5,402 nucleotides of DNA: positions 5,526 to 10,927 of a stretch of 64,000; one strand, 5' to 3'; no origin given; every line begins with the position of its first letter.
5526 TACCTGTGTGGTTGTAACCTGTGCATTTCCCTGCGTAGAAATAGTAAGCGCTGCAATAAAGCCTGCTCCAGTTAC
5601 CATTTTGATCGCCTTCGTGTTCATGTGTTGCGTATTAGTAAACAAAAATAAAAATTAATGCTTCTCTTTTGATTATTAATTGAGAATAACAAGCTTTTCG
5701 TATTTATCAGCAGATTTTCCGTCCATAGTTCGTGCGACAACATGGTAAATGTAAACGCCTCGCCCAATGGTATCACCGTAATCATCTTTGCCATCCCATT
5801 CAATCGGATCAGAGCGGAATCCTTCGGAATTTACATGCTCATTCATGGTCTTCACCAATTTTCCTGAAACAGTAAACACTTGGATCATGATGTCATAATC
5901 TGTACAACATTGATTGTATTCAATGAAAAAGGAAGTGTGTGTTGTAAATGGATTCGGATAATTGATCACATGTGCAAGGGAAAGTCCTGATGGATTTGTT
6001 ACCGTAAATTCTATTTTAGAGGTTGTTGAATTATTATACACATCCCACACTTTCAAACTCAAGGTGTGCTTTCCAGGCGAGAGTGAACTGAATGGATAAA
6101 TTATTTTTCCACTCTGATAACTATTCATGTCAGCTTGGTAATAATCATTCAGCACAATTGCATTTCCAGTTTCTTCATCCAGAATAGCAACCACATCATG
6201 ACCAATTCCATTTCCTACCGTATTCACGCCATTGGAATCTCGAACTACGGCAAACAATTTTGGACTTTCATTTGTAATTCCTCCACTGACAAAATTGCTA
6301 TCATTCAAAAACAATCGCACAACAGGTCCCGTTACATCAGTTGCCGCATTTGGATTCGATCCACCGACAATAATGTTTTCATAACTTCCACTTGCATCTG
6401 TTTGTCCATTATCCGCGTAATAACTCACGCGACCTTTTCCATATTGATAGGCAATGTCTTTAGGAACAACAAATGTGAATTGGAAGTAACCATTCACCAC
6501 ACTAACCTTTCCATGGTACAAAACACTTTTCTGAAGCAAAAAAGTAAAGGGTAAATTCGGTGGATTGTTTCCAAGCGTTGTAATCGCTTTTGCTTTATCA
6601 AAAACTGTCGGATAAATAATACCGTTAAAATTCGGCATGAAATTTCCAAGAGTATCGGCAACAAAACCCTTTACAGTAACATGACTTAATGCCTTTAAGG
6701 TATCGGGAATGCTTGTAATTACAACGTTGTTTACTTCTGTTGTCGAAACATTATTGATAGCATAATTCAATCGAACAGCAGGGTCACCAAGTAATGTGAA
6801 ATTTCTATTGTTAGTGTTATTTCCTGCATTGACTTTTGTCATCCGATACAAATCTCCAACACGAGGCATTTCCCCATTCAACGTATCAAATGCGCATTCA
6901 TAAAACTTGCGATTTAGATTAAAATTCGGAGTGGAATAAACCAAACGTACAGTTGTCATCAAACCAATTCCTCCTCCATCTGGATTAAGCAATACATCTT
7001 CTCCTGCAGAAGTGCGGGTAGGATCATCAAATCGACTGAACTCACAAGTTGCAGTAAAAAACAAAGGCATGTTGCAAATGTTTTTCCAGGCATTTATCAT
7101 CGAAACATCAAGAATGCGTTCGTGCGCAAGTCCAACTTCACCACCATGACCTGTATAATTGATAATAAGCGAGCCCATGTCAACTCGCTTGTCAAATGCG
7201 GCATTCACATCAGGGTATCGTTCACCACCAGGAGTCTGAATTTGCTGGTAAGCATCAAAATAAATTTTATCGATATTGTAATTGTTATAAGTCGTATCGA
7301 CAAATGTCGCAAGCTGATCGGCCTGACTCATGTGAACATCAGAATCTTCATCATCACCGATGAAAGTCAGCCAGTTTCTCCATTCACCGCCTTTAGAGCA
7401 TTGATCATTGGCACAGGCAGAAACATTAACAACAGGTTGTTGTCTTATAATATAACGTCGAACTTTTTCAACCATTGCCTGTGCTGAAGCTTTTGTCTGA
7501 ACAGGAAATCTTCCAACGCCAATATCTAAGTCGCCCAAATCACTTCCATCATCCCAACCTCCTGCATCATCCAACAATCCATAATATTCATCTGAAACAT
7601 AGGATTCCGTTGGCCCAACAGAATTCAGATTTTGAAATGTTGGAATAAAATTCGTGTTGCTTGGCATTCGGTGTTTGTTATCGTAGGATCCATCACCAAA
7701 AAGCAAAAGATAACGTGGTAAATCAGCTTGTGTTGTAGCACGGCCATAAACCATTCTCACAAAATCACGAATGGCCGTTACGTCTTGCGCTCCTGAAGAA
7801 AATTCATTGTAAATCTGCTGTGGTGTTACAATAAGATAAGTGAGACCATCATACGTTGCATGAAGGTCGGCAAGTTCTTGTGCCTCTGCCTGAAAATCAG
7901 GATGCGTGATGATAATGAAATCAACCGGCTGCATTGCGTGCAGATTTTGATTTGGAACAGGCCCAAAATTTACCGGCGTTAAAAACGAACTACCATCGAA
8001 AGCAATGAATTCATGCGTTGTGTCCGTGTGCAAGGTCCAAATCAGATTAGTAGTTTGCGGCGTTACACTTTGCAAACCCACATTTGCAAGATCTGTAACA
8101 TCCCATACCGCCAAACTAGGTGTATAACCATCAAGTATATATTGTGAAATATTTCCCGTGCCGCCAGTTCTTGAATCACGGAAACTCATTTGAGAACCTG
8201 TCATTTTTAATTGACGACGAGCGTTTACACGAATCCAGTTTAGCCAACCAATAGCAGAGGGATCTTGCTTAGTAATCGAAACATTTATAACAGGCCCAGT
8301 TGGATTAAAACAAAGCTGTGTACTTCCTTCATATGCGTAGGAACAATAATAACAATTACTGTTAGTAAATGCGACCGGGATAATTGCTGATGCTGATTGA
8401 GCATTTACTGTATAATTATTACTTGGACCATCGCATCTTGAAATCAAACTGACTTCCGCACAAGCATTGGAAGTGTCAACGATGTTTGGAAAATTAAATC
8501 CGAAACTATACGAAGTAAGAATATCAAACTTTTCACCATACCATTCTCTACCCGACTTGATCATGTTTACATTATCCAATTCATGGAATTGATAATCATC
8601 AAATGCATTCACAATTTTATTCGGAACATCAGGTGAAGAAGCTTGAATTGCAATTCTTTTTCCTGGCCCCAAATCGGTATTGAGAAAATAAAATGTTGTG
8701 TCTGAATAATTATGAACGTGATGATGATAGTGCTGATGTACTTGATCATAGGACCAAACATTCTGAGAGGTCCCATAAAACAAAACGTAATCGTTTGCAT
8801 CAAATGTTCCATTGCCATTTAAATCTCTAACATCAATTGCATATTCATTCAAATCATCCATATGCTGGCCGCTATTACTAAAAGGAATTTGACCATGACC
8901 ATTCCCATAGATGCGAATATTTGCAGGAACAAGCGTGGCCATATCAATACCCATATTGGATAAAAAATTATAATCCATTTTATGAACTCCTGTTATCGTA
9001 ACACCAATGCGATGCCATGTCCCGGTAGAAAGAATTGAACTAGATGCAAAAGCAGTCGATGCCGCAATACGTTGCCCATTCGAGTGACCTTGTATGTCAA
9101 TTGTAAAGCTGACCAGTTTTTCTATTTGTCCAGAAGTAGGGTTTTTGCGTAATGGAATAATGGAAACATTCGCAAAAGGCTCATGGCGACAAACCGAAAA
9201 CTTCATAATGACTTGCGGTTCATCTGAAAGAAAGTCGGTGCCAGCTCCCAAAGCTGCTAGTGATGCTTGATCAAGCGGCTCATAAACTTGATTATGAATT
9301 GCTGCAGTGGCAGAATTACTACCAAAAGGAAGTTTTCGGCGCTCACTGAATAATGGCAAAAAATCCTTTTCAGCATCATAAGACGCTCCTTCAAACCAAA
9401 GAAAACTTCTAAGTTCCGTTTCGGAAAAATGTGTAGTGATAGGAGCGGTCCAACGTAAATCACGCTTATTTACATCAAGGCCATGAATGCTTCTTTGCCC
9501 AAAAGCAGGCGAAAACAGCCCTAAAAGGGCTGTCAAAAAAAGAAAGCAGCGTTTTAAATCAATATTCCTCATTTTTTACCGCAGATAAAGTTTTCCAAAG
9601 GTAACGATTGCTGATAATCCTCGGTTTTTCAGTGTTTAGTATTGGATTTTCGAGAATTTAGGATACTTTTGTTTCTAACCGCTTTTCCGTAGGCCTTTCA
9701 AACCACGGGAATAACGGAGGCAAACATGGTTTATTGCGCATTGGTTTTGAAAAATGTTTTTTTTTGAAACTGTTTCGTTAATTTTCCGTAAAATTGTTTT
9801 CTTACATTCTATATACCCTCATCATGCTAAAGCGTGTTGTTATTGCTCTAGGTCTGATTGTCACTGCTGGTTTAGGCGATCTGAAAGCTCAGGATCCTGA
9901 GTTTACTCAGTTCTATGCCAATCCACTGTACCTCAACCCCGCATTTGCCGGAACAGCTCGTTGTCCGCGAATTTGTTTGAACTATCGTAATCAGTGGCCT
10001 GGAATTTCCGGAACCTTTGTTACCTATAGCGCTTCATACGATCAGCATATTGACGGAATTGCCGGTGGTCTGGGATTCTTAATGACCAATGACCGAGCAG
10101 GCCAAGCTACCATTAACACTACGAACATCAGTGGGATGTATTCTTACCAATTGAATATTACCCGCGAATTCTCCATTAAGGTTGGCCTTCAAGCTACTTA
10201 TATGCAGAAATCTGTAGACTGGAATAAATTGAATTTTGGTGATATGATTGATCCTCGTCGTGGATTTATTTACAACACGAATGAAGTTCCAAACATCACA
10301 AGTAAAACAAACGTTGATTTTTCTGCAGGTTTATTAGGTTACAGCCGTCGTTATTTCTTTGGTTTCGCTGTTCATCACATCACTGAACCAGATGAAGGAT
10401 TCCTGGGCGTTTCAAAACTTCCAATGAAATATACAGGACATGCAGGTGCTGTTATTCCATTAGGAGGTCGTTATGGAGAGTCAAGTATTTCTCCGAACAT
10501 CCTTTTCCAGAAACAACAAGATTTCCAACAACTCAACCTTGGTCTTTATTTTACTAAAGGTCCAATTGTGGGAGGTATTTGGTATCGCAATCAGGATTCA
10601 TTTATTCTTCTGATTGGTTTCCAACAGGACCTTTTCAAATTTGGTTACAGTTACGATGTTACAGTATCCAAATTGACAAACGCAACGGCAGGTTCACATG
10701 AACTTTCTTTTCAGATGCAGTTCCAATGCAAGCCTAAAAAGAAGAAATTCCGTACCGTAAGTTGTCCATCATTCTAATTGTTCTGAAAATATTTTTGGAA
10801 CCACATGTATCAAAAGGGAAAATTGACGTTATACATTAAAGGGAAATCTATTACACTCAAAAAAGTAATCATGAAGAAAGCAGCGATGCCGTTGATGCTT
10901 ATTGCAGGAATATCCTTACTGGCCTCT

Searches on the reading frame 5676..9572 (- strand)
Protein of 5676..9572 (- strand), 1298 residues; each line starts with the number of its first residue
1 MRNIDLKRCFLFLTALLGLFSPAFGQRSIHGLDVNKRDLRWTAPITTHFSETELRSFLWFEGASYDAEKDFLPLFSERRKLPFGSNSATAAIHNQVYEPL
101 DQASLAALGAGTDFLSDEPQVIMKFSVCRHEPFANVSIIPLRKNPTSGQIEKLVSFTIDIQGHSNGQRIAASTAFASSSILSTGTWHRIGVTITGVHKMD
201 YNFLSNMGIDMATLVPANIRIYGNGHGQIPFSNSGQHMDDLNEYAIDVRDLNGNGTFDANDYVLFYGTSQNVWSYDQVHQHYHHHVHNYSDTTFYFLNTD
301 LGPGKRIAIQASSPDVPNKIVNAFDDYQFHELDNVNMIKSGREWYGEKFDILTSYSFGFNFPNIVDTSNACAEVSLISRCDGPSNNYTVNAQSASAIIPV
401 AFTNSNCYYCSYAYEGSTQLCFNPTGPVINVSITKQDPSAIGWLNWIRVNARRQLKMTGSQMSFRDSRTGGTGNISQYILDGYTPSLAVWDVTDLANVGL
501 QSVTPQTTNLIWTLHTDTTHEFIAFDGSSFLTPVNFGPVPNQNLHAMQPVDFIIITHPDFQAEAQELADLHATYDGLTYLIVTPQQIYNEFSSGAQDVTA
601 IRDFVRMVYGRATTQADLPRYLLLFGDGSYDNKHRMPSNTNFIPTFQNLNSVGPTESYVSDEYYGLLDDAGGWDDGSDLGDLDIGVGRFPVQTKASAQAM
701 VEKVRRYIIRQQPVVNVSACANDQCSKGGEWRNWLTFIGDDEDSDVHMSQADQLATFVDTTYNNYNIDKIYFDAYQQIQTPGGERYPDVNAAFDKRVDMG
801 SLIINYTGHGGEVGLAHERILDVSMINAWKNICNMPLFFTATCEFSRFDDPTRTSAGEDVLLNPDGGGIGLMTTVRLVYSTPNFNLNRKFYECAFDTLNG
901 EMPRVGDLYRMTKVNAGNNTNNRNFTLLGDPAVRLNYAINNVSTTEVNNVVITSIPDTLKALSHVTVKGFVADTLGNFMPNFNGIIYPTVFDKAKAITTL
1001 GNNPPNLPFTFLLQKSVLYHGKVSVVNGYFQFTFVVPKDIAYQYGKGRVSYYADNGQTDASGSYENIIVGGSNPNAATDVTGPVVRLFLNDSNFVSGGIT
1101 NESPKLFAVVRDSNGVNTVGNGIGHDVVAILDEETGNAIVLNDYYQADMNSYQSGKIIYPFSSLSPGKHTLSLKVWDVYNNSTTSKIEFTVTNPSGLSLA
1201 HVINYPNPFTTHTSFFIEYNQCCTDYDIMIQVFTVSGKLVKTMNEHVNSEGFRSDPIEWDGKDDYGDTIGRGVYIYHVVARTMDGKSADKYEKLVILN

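Call 61: search_protein_families(library=pfam, proteins=[window:5676-9572:-], max_evalue=0.00001)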
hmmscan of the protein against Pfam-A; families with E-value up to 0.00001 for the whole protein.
window:5676-9572:- (1298 aa): 1 family
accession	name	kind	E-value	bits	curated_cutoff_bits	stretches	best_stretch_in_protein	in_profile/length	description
PF01364.23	Peptidase_C25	-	5.2e-102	342.3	23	1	552-935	1-374/374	Peptidase family C25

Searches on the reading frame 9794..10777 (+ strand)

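Call 61: search_protein_families(library=pfam, proteins=[window:9794-10777:+], max_evalue=0.00001)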
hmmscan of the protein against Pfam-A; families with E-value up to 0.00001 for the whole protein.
window:9794-10777:+ (327 aa): 1 family
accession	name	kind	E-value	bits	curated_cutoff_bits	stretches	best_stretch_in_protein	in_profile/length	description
PF11751.14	PorP_SprF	-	6.3e-68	229.7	22.3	1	31-307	3-272/273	Type IX secretion system membrane protein PorP/SprF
